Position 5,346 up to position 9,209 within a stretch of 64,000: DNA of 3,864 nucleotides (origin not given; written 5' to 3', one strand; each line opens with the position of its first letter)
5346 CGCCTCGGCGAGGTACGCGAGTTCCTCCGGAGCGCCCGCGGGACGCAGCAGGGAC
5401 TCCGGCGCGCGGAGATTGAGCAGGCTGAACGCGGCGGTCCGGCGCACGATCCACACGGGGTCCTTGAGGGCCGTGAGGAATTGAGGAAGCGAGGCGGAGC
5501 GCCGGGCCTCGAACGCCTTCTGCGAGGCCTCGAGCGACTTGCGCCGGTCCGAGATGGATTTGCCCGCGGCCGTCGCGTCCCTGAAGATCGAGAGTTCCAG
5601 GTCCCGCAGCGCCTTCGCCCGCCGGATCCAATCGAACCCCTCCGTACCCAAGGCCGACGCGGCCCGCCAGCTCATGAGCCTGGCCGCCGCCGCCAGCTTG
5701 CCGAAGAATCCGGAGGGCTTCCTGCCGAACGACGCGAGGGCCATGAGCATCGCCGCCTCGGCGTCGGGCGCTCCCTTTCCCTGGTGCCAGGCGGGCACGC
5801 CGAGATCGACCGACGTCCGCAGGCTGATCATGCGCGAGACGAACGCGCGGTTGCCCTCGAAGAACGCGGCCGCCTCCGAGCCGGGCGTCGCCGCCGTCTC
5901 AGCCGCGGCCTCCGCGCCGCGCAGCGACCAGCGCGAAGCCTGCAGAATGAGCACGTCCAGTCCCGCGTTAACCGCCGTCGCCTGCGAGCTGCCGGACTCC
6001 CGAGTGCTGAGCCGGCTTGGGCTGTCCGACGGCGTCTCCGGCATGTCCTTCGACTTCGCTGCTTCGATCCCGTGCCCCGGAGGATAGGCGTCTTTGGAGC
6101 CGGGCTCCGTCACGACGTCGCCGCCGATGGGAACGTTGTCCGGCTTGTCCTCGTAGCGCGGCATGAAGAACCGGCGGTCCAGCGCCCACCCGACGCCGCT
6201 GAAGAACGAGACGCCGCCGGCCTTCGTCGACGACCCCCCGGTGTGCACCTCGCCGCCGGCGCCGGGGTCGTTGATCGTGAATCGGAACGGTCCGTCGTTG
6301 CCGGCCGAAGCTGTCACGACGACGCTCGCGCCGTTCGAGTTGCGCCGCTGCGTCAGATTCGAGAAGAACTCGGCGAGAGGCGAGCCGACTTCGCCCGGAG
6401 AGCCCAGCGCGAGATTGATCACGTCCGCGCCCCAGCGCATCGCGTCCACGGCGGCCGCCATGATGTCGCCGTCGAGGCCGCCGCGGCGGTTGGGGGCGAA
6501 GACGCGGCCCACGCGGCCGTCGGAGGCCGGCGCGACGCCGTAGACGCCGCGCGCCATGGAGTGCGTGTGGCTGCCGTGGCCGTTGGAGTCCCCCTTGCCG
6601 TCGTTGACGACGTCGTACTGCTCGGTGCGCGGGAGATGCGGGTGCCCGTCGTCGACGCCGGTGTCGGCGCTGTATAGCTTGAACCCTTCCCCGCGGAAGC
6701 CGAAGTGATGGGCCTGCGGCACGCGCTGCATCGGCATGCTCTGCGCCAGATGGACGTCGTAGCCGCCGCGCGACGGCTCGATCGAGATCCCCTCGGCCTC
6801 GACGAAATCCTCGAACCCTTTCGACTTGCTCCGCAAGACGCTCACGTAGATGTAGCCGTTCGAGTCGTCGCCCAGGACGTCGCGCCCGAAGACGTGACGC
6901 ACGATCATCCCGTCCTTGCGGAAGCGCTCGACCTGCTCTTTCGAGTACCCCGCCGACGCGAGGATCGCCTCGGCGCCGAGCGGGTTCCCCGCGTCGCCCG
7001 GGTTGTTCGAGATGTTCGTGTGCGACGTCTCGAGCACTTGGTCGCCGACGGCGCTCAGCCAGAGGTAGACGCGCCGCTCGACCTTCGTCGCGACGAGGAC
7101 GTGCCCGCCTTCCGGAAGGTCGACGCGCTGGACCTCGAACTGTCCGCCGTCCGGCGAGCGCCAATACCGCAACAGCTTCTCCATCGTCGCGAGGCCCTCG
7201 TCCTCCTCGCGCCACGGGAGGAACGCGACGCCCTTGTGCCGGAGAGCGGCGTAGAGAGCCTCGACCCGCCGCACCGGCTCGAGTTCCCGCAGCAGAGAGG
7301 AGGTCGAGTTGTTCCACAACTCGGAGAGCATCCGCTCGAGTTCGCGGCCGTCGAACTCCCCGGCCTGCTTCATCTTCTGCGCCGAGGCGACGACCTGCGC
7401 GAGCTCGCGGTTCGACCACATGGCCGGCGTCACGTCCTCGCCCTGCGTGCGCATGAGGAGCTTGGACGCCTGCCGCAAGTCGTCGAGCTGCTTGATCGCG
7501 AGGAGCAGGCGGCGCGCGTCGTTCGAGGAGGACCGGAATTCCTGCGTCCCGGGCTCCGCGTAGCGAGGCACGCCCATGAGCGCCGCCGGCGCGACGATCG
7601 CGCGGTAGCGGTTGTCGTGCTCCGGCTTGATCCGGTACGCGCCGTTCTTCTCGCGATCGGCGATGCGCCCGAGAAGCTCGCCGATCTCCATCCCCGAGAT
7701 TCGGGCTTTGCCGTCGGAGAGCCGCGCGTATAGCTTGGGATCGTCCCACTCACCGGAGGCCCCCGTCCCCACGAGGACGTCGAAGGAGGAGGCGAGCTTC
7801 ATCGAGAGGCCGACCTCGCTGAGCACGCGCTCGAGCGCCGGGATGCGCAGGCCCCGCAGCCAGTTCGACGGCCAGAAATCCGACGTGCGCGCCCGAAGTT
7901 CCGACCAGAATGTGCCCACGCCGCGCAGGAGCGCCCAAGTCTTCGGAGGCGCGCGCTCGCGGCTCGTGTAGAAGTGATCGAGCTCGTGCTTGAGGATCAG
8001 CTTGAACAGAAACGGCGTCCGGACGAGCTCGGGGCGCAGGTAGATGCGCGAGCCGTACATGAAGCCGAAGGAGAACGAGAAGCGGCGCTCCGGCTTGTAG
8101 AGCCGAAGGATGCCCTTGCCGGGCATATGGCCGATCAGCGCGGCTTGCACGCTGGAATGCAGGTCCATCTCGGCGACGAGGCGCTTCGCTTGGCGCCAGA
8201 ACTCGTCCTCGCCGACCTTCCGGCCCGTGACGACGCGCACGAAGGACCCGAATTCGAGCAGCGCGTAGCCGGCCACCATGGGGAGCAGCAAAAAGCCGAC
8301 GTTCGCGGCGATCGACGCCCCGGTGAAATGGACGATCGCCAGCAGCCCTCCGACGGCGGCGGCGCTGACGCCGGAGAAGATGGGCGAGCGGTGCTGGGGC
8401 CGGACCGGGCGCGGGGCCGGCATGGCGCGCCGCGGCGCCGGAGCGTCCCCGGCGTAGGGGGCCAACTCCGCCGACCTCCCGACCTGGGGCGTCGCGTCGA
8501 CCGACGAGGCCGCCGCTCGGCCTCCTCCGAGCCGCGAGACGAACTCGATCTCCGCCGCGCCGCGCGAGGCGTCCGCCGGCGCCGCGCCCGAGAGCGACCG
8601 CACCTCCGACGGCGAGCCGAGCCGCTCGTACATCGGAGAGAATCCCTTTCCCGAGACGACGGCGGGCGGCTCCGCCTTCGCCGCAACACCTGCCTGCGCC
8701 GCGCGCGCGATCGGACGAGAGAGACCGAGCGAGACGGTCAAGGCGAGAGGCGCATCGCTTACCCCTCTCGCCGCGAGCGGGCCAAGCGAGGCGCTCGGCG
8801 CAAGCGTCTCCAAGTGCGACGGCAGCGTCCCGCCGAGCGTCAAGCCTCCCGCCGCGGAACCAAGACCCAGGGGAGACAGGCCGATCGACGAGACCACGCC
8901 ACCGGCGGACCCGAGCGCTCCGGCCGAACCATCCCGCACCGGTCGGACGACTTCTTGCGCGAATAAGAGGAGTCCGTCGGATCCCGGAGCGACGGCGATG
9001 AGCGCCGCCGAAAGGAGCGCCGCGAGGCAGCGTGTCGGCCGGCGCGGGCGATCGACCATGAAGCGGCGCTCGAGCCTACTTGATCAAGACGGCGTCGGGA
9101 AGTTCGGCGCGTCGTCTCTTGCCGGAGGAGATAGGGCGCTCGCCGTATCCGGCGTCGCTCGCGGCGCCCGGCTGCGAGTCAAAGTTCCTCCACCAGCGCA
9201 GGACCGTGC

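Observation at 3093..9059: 1988-aa membrane-anchored protein combining an HExxH motif, two complete subtilisin domains and HEAT repeats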

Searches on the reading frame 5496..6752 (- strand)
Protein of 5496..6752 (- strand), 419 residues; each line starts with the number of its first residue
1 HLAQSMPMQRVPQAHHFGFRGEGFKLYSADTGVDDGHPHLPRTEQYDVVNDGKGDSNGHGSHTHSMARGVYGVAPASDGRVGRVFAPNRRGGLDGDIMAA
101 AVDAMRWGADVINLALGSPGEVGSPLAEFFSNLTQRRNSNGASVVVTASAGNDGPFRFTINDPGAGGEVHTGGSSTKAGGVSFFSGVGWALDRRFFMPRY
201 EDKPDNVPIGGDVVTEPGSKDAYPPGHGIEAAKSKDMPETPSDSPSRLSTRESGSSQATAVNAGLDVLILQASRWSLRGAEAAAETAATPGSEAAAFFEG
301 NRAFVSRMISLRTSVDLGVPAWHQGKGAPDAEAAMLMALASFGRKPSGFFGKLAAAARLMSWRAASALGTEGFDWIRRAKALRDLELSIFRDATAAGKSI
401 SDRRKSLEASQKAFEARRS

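Call 6: search_protein_families(library=pfam, proteins=[window:5496-6752:-], max_evalue=10)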
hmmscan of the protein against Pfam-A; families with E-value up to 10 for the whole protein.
seq(419 aa): 1 family
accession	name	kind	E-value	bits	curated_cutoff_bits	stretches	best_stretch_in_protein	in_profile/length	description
PF00082.27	Peptidase_S8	-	2e-17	63.9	21.8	1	22-281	2-264/288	Subtilase family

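Call 66: search_solved_structures(query=window:5724-6752:-, max_evalue=0.00001, show_alignments=2)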
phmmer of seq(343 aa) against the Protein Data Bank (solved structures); distinct sequences matched with E-value up to 0.00001: 38.
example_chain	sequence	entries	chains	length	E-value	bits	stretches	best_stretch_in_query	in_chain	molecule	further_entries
9ues_B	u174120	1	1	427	3.4e-11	46.1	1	14-195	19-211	Subtilisin-like serine protease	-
3afg_A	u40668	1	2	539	5e-11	45.5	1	15-195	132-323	Subtilisin-like serine protease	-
8uwc_A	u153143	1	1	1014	7.3e-09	38.4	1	16-188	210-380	Membrane-bound transcription factor site-1 protease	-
8uw8_A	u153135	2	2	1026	7.4e-09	38.4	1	16-188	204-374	Membrane-bound transcription factor site-1 protease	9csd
8jmw_A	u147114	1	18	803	1.4e-07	34.2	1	7-174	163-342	S8 family serine peptidase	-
7xr8_A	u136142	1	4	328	2.3e-07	33.5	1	4-189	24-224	Major intracellular serine protease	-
7y6m_C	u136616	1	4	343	4.4e-07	32.5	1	6-191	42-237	Intracellular serine protease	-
1v5i_A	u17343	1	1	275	4.6e-07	32.5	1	9-192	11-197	Subtilisin BPN'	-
1sub_A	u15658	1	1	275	5.2e-07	32.3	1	9-192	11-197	SUBTILISIN BPN' CRB-S3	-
1ubn_A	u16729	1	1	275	5.2e-07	32.3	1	9-192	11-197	PROTEIN (SELENOSUBTILISIN BPN)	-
2sni_E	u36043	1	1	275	6.4e-07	32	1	9-192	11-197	SUBTILISIN NOVO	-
1sbn_E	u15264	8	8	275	7.2e-07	31.8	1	9-192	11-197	SUBTILISIN NOVO BPN' | SUBTILISIN BPN'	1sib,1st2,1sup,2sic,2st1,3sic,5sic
1lw6_E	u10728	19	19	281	1e-06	31.4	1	9-192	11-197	SUBTILISIN BPN' | Subtilisin BPN' precursor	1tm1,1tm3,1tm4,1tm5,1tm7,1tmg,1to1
1c3l_A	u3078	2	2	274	1e-06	31.3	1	6-192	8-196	SUBTILISIN-CARLSBERG | Subtilisin Carlsberg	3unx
1s02_A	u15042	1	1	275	1.1e-06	31.3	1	9-192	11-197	SUBTILISIN BPN'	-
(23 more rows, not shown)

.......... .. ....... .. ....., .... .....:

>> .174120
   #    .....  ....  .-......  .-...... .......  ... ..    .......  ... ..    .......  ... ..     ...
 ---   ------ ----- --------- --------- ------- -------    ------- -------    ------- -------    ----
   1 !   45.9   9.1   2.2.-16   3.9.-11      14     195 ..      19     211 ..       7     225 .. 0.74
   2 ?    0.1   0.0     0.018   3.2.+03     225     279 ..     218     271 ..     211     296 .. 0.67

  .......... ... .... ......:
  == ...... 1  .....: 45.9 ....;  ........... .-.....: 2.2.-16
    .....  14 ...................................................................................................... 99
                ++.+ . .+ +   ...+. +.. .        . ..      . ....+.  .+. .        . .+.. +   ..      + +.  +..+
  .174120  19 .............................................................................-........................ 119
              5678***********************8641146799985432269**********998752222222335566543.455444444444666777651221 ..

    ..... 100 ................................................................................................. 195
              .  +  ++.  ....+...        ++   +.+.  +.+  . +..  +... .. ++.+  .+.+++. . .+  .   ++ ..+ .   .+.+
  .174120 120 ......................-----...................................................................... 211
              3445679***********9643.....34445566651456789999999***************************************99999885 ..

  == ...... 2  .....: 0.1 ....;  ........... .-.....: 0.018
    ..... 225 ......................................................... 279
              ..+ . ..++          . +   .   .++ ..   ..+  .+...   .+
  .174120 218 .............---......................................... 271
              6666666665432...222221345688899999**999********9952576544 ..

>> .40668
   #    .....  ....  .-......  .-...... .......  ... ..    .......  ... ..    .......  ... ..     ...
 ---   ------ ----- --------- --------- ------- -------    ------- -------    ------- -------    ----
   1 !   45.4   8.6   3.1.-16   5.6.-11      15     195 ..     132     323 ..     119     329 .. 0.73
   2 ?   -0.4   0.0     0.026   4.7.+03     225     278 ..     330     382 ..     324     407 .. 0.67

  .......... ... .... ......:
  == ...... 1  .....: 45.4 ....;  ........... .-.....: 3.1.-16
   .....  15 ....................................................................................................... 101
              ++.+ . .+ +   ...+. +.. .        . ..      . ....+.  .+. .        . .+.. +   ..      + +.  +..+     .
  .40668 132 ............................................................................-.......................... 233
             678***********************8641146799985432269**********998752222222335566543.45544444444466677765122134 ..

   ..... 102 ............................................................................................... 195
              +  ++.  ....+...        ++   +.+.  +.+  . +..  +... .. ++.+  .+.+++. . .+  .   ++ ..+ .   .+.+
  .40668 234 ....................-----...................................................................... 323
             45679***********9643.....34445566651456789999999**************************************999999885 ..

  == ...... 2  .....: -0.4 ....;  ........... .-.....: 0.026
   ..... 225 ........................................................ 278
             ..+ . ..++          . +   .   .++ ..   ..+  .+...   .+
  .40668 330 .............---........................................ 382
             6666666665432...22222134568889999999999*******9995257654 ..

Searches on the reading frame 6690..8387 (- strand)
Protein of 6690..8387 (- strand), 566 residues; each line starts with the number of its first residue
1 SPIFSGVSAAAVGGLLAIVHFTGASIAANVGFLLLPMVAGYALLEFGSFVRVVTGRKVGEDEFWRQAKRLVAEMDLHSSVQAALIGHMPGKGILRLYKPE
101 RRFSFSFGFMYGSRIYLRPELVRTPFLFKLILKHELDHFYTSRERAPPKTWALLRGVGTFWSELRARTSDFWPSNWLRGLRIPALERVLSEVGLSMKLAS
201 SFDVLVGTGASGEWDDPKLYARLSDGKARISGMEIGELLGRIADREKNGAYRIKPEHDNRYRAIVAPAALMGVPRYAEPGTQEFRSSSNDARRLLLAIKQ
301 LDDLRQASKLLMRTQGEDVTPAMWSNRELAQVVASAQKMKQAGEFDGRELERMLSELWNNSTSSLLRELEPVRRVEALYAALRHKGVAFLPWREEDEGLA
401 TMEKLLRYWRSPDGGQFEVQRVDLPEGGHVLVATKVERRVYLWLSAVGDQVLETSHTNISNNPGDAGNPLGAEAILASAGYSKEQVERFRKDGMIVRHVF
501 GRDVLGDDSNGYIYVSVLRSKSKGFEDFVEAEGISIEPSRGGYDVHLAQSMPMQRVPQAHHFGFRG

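Call 12: find_homologous_proteins(query=window:6690-8387:-, max_evalue=0.001)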
Query window:6690-8387:-: 8000 candidates shared short words with the query, none scored E <= 0.001.

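Call 44: predict_structure(alignment_id=A3)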
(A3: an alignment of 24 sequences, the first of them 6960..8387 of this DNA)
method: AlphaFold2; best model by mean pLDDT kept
length: 476 residues; sequences in the alignment: 24
mean_pLDDT: 80.9   pTM: 0.75
mean pLDDT of the five models: 80.9, 80.7, 78.0, 77.1, 76.5
residues with pLDDT >= 90: 166; 70-90: 216; 50-70: 52; < 50: 42
segments of 3 or more residues with pLDDT < 50: 1-15, 146-148, 242-248, 461-463, 465-476
pLDDT, mean of each block of 10 residues (from residue 1): 38 49 61 76 87 89 97 92 90 91 83 91 95 92 57 72 82 85 91 89 86 87 92 73 48 78 90 85 86 91 89 82 83 88 87 88 87 91 94 91 94 91 91 87 58 55 47 40
secondary structure, 60 per line:
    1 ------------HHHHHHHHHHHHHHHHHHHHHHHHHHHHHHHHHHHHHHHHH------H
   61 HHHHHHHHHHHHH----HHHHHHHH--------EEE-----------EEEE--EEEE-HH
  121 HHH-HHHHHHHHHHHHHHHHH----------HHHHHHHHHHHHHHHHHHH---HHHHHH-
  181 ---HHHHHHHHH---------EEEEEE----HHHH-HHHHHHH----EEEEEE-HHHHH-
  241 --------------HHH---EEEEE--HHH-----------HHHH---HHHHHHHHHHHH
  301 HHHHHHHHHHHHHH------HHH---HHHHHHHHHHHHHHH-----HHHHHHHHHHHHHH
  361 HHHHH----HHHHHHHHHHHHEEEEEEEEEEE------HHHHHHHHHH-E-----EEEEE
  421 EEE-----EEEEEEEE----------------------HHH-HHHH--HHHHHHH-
elements in order: H13-53 H60-73 H78-85 E94-96 E108-111 E114-117 H119-123 H125-141 H152-170 H174-179 H184-192 E202-207 H212-215 H217-223 E228-233 H235-239 E261-265 H282-285 H289-314 H327-341 H347-365 H370-381 E382-392 H399-408 E416-423 E429-436 H463-466 H469-475

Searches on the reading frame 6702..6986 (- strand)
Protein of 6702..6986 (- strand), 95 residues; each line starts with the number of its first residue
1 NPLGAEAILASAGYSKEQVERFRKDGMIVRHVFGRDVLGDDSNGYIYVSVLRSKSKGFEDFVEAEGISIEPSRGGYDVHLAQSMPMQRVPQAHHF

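Call 69: search_protein_families(library=pfam, proteins=[window:6702-6986:-], max_evalue=10)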
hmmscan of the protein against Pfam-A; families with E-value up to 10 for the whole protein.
seq(95 aa): 0 families

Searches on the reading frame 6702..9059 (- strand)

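Call 6: search_protein_families(library=pfam, proteins=[window:6702-9059:-], max_evalue=10)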
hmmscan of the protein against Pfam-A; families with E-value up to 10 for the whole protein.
seq(786 aa): 1 family
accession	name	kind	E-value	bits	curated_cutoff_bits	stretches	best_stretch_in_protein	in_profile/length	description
PF17461.7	DUF5423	-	0.2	11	25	1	238-295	98-151/348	Family of unknown function (DUF5423)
